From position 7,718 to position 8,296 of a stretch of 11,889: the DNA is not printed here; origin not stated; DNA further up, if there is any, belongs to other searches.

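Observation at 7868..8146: Internally duplicated double zinc-ribbon mini-protein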

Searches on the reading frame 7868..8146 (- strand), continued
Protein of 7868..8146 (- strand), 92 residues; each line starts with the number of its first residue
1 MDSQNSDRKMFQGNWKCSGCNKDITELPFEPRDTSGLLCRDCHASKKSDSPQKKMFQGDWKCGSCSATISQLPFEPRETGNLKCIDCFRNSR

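Call 24: find_related_loci(query=A1, collection=genome_contigs, flank=5000)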
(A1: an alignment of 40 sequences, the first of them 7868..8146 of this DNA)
Query A1 (92 aa) in genome_contigs; peptide patterns used: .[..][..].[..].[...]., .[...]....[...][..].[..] (x = any residue, [..] = any of these).
317 stretches matched a pattern; 284 encode a relative of the query (tblastn E <= 1e-3); the best 80 are kept; 80 distinct loci.
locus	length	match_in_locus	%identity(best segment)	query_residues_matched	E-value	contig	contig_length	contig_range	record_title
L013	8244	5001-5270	67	3-92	9e-39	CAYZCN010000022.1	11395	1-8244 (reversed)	MAG TPA_asm: uncultured Candidatus Saccharibacteria bacterium isolate binchicken_co46_16 genome assembly, contig: NODE_1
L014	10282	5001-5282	59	1-92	1e-37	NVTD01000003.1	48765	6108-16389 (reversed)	MAG: Candidatus Wolfebacteria bacterium isolate NORP124 Contig_source1383C_1696, whole genome shotgun sequence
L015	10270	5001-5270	62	4-92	2e-35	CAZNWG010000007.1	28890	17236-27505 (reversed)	MAG TPA_asm: uncultured Candidatus Saccharibacteria bacterium isolate binchicken_co346_105 genome assembly, contig: NODE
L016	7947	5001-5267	61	5-92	3e-35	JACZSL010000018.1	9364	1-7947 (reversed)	MAG: Patescibacteria group bacterium isolate B111T1L10 B111T1L10_NODE12439, whole genome shotgun sequence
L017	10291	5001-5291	64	7-92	3e-35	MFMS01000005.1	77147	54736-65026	MAG: Candidatus Kaiserbacteria bacterium RIFOXYB1_FULL_46_14 rifoxyb1_full_scaffold_432, whole genome shotgun sequence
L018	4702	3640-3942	66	7-92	9e-35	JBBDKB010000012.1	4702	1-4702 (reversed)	MAG: Candidatus Paceibacterota bacterium isolate LejiaA_45_34 Lejia_A_23804_length_4702_cov_21, whole genome shotgun seq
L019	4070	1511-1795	60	2-91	8e-35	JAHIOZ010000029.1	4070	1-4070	MAG: Patescibacteria group bacterium isolate KR13_S3.mb.34 KR13_S3.mb.34_k141_146953, whole genome shotgun sequence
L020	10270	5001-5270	62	4-92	1e-34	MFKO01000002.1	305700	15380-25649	MAG: Candidatus Kaiserbacteria bacterium RIFCSPHIGHO2_01_FULL_46_22 rifcsphigho2_01_scaffold_242, whole genome shotgun s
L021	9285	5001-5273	59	3-92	2e-34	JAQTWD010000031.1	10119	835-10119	MAG: Candidatus Paceibacterota bacterium isolate STC_102 NODE_15933_length_10119_cov_3.751201_Sandtown_C, whole genome s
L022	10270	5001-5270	62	4-92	2e-34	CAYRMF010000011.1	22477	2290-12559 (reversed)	MAG TPA_asm: uncultured Candidatus Saccharibacteria bacterium isolate SRP286056_co1_556 genome assembly, contig: NODE_26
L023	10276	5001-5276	63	6-92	3e-34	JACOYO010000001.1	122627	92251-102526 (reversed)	MAG: Parcubacteria group bacterium isolate NC_groundwater_181_Ag_S-0.1um_44_14 S4_GD2017_2_S1_scaffold_53, whole genome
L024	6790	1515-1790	66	7-90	1e-33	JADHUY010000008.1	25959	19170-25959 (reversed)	MAG: Parcubacteria group bacterium isolate BS150m-G58 BS-150m-C1577, whole genome shotgun sequence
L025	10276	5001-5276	58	2-92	9e-34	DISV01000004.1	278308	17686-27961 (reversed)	MAG TPA_asm: Patescibacteria group bacterium UBA6201 UBA6201_contig_4681, whole genome shotgun sequence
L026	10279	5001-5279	57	2-92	9e-34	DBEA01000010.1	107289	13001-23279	MAG TPA_asm: Patescibacteria group bacterium UBA918 UBA918_contig_62, whole genome shotgun sequence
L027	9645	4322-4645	63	6-90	6e-34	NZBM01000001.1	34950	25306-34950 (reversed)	MAG: bacterium isolate ARS1360 45209, whole genome shotgun sequence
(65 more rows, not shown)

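Call 44: find_encoding_contigs(protein=window:7868-8146:-, flank=10000, max_places=3)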
Protein window:7868-8146:- (92 aa): 5 contigs read that carry it; 3 places shown.
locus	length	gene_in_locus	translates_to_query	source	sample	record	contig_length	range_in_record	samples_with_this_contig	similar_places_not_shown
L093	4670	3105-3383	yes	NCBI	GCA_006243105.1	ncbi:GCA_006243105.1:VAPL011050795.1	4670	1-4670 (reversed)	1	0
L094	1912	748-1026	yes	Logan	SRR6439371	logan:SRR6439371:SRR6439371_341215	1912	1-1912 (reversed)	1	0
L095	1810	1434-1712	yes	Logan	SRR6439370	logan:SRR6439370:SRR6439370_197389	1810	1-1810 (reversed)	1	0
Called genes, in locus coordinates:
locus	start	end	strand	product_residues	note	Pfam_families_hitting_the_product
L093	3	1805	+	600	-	?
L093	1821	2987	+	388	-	PF00180:Iso_dh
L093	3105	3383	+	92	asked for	PF23477:zf_Tbcl_2 (weak)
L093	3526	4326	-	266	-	PF12146:Hydrolase_4, PF00561:Abhydrolase_1, PF12697:Abhydrolase_6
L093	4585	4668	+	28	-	?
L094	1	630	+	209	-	?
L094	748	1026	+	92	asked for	PF23477:zf_Tbcl_2 (weak)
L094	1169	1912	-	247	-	?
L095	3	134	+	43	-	?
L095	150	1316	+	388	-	PF00180:Iso_dh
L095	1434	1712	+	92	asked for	PF23477:zf_Tbcl_2 (weak)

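Call 49: search_protein_families(library=pfam, proteins=[window:7868-8146:-], max_evalue=10)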
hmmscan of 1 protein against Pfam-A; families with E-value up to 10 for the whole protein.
window:7868-8146:- (92 aa): 18 families
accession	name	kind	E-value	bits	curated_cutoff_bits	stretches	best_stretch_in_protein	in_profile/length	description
PF23477.1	zf_Tbcl_2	-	1.2e-12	47.7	27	2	15-47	6-37/37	Probable treble clef zinc finger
PF25813.1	zf_VAL1_N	-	0.0056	17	27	1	65-91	21-47/50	VAL1-like, N-terminal zinc finger domain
PF01780.25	Ribosomal_L37ae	-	0.0074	16.8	21.9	2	12-38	49-75/85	Ribosomal L37ae protein family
PF07911.18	DUF1677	-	0.011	16.5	25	1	53-71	24-42/94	Protein of unknown function (DUF1677)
PF05495.17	zf-CHY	-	0.027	15.3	31.3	1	39-67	21-50/68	CHY zinc finger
PF10058.14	Zn_ribbon_10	-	0.048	13.9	24.2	1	33-67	19-52/54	ER junction formation factor lunapark, zinc ribbon finger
PF14537.11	Cytochrom_c3_2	-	0.061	14.2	25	1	35-73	5-40/79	Cytochrome c3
PF14522.11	Cytochrome_C7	-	0.13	12.5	24.8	1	35-65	12-47/67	Cytochrome c7 and related cytochrome c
PF12760.12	Zn_ribbon_IS1595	-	0.18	12.3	25.4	1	38-67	20-45/46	Transposase zinc-ribbon domain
PF00412.28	LIM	-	0.25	12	22.9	1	16-46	28-57/58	LIM domain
PF10497.14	zf-4CXXC_R1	-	0.26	11.9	22.7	1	16-67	22-64/99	Zinc-finger domain of monoamine-oxidase A repressor R1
PF02892.21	zf-BED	-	0.8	10.2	20.6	1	12-37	14-35/44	BED zinc finger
PF14445.12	Prok-RING_2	-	1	10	22.4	1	31-65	2-36/56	Prokaryotic RING finger family 2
PF08646.16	Rep_fac-A_C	-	1.5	9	28.5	1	11-26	34-49/146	Replication factor-A C terminal domain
PF25206.1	DUF7836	-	1.6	9.1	26.7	2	16-47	9-41/59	Domain of unknown function (DUF7836)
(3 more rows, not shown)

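Call 70: search_protein_families(library=padloc, proteins=[window:7868-8146:-], max_evalue=0.01)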
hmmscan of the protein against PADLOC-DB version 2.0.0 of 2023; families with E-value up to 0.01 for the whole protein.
window:7868-8146:- (92 aa): 0 families

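Call 71: search_protein_families(library=phrogs, proteins=[window:7868-8146:-], max_evalue=0.01)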
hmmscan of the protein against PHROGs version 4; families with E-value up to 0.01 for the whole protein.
window:7868-8146:- (92 aa): 1 family
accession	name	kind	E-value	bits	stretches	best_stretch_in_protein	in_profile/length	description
phrog_3401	-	unknown function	0.0044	18.2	0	16-30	4-18/64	-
